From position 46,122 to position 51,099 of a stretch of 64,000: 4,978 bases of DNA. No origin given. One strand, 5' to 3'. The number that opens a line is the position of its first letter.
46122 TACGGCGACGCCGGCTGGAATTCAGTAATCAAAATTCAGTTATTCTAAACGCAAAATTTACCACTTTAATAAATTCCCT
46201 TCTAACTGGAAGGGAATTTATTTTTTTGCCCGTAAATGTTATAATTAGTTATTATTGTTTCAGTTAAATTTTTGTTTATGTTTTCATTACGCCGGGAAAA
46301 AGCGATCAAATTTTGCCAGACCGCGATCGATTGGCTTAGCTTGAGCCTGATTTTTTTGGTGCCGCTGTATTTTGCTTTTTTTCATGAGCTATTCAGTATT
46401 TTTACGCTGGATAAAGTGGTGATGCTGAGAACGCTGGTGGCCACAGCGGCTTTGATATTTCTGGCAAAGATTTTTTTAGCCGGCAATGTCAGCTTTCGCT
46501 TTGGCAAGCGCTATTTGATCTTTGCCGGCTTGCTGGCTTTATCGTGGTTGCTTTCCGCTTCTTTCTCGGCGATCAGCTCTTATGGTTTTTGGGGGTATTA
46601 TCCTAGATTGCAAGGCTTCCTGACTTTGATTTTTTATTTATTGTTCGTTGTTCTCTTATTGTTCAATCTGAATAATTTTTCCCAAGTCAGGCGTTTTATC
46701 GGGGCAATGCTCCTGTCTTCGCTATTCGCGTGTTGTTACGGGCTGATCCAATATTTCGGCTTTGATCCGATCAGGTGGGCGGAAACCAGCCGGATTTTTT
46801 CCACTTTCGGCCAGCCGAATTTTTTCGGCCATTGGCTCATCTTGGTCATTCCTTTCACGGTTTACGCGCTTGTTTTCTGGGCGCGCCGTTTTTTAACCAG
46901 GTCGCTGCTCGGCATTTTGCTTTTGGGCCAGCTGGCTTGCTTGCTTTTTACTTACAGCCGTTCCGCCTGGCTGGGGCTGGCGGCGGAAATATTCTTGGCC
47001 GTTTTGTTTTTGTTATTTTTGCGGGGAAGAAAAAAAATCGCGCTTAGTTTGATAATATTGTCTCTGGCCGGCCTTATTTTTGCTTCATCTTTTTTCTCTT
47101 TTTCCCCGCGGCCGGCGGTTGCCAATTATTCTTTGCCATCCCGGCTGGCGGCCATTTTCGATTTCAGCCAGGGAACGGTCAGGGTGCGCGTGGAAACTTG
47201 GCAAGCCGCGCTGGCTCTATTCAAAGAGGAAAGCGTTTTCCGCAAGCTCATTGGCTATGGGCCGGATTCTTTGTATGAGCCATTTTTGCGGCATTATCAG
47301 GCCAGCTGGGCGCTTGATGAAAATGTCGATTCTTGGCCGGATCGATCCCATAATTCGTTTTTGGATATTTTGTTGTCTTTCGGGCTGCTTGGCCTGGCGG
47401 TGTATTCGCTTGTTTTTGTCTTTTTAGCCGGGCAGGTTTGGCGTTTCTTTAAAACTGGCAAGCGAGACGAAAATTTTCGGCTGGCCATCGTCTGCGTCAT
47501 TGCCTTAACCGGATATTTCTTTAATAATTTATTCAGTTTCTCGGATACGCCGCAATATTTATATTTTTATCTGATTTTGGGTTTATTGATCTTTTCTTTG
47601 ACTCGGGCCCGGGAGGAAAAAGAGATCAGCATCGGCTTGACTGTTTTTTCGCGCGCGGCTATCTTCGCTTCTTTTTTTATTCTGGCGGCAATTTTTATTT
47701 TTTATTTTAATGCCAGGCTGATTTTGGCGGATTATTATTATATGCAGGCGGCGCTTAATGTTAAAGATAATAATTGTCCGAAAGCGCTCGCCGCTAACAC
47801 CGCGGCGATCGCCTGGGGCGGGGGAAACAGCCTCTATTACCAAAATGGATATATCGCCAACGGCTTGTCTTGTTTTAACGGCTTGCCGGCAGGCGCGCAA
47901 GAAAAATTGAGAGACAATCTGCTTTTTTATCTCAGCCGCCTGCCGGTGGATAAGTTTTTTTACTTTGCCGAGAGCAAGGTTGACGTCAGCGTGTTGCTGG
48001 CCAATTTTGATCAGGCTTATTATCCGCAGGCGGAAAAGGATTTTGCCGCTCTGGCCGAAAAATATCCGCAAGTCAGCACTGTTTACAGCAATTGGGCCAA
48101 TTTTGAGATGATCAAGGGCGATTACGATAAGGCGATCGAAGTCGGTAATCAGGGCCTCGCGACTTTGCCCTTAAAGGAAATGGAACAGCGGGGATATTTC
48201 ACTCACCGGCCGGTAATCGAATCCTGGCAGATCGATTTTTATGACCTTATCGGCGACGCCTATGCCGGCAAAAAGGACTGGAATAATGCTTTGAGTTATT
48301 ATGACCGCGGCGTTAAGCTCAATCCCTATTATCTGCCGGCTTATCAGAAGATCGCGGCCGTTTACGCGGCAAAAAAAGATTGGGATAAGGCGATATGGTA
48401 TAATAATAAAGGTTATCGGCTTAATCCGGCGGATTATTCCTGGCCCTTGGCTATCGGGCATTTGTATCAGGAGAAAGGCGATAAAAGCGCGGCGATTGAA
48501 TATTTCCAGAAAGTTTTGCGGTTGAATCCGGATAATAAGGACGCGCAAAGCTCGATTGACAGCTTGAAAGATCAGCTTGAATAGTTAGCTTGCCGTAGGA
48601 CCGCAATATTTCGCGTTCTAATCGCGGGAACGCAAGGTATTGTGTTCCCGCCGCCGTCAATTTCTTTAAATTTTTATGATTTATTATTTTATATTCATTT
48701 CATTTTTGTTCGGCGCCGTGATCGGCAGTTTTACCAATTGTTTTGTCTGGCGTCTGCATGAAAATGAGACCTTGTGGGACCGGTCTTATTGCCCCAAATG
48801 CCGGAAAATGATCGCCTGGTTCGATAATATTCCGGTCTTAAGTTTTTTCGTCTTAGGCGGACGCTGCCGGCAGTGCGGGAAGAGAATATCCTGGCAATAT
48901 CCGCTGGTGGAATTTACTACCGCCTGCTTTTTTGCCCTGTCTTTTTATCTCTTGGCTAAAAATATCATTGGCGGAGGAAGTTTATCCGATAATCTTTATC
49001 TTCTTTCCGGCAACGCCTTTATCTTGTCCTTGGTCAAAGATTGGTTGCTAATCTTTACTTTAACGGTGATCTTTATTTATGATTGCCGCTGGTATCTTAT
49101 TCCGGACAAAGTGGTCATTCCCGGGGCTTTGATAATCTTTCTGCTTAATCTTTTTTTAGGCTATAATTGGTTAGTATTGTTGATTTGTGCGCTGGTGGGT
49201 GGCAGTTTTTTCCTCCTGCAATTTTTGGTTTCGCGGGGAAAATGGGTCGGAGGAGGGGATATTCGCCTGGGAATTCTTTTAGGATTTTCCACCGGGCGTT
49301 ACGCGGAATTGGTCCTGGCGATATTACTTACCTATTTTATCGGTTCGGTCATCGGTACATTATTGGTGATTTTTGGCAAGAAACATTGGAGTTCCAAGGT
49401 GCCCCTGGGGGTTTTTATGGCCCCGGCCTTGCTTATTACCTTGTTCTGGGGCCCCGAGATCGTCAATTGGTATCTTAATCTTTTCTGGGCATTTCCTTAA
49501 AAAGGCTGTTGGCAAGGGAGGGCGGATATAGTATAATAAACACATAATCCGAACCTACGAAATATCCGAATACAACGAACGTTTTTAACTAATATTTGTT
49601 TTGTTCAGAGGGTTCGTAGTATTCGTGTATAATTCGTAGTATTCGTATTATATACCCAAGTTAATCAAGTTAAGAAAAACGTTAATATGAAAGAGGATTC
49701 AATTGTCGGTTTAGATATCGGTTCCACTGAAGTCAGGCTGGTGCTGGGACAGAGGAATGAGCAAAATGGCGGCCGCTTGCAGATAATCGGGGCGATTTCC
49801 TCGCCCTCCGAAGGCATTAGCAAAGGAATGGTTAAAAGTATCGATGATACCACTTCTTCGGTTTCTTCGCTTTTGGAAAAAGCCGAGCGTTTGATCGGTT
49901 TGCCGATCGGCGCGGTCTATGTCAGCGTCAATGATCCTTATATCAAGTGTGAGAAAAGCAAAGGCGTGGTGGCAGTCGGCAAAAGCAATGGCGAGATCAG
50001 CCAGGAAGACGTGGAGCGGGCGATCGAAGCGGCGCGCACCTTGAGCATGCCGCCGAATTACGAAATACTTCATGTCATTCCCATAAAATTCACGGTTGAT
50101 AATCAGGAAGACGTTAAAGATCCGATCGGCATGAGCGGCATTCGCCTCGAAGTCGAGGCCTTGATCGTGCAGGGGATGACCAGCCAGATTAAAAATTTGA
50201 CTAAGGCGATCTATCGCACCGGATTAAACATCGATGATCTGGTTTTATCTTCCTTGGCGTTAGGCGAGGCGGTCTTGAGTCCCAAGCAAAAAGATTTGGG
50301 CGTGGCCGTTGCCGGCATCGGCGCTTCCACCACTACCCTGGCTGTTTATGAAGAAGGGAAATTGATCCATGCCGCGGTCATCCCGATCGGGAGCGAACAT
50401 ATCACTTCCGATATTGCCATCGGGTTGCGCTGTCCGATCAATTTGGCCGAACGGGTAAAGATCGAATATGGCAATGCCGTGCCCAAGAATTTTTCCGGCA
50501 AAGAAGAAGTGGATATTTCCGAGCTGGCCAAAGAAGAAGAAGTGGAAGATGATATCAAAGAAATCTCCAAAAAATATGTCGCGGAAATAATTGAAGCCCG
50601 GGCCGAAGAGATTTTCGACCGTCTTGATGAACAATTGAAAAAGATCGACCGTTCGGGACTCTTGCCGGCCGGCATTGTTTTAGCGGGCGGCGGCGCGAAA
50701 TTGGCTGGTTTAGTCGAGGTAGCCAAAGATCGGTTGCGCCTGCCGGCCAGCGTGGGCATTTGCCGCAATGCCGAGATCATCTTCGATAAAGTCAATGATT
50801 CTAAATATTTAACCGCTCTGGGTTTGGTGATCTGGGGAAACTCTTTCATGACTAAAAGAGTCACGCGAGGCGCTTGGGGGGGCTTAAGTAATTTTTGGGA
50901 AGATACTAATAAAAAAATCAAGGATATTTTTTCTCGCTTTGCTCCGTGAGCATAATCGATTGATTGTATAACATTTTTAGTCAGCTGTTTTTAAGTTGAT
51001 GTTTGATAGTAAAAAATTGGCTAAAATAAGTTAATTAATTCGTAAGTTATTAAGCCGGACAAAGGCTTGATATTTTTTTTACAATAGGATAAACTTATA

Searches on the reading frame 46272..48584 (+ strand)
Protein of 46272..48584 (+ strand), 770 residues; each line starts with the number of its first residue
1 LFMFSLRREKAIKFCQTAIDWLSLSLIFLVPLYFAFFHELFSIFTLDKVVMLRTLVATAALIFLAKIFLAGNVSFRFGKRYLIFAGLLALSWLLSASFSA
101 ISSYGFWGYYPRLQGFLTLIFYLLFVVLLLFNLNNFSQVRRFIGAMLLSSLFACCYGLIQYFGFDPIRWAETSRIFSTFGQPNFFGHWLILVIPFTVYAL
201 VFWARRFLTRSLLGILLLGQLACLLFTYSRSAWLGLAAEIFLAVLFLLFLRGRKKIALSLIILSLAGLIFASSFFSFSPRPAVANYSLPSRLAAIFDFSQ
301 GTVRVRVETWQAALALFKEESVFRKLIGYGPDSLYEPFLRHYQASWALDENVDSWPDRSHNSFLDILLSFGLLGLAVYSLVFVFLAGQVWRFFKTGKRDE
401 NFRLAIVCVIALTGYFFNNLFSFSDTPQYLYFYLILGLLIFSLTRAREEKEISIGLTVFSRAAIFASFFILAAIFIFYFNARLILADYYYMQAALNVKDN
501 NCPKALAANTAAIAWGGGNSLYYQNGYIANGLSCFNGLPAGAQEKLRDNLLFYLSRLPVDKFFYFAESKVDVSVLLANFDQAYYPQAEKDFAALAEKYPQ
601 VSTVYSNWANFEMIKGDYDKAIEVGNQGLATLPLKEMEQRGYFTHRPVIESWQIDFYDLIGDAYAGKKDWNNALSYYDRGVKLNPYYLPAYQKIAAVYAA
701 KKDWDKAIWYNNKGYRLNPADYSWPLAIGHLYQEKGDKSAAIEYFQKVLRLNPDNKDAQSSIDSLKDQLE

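Call 7: search_protein_families(library=pfam, proteins=[window:46272-48584:+])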
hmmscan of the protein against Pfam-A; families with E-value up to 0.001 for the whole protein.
window:46272-48584:+ (770 aa): 12 families
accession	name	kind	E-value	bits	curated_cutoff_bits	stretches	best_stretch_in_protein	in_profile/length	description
PF04932.20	Wzy_C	-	2.7e-17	63.4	31.7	1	217-378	3-148/149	O-Antigen ligase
PF00515.34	TPR_1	-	1.6e-15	56.6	27.8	1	728-755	7-34/34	Tetratricopeptide repeat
PF07719.23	TPR_2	-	1.8e-14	53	27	1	728-755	7-34/34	Tetratricopeptide repeat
PF13181.12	TPR_8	-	3.4e-12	45.9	25.7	1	727-755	6-34/34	Tetratricopeptide repeat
PF13428.12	TPR_14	-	8.4e-10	38.8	23.5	0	727-758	6-37/44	Tetratricopeptide repeat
PF13176.12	TPR_7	-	3.4e-09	36.5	27.9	0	726-758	3-35/36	Tetratricopeptide repeat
PF13424.12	TPR_12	-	1.6e-08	35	30.1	0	660-717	9-74/77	Tetratricopeptide repeat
PF13371.12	TPR_9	-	1.7e-08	34.8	35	1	696-759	3-66/73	Tetratricopeptide repeat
PF14559.12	TPR_19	-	7e-07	29.9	25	0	667-708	4-45/68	Tetratricopeptide repeat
PF13432.12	TPR_16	-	1.1e-05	26.2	32.7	0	726-759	1-34/65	Tetratricopeptide repeat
PF13414.12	TPR_11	-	3.1e-05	24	26.8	0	729-760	1-32/42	TPR repeat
PF13174.12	TPR_6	-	0.00083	20.3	26.3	0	731-754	9-32/33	Tetratricopeptide repeat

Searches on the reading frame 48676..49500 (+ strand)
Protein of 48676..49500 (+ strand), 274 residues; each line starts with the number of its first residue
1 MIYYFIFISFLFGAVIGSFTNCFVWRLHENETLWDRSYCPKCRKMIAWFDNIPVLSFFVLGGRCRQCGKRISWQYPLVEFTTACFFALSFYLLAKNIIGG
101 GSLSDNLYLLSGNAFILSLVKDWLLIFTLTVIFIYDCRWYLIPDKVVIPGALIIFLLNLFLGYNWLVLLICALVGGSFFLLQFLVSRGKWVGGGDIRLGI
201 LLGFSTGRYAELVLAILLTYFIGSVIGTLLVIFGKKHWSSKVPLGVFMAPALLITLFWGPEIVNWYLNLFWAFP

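Call 7: search_protein_families(library=pfam, proteins=[window:48676-49500:+])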
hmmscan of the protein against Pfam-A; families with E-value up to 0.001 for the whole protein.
window:48676-49500:+ (274 aa): 2 families
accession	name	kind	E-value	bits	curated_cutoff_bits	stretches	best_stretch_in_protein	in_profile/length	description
PF06750.18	A24_N_bact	-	1.2e-29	102.7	23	1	11-91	1-82/84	Bacterial Peptidase A24 N-terminal domain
PF01478.23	Peptidase_A24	-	5.5e-09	36.8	26.5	1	123-227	1-103/104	Type IV leader peptidase family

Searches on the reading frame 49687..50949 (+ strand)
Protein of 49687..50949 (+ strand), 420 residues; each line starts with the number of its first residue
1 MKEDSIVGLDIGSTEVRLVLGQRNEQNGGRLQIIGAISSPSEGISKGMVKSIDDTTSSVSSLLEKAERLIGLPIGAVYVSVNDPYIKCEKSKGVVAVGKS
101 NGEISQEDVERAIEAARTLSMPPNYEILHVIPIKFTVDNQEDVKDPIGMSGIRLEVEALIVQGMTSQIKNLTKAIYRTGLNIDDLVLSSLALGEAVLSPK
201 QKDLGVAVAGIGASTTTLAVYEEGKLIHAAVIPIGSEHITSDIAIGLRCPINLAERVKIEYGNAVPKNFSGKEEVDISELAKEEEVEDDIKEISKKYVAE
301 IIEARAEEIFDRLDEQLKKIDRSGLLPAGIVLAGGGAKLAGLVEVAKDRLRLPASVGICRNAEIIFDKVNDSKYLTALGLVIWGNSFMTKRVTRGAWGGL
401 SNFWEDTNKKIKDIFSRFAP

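Call 7: search_protein_families(library=pfam, proteins=[window:49687-50949:+])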
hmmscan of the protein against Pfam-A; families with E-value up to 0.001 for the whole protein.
window:49687-50949:+ (420 aa): 5 families
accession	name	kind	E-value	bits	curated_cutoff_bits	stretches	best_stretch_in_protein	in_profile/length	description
PF14450.12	FtsA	-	3.2e-33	115.2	31.8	1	211-379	5-127/127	Cell division protein FtsA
PF02491.25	SHS2_FTSA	-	1.2e-28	99.7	25.4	1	85-161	3-78/79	SHS2 domain inserted in FTSA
PF11104.14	PilM_2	-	4.8e-11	42.6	27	1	8-269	1-243/340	Type IV pilus assembly protein PilM;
PF06723.19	MreB_Mbl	-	3e-10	39.9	27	1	204-356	145-303/327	MreB/Mbl protein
PF25229.1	Salactin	-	0.00041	19.9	27.1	1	282-351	236-304/335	Salactin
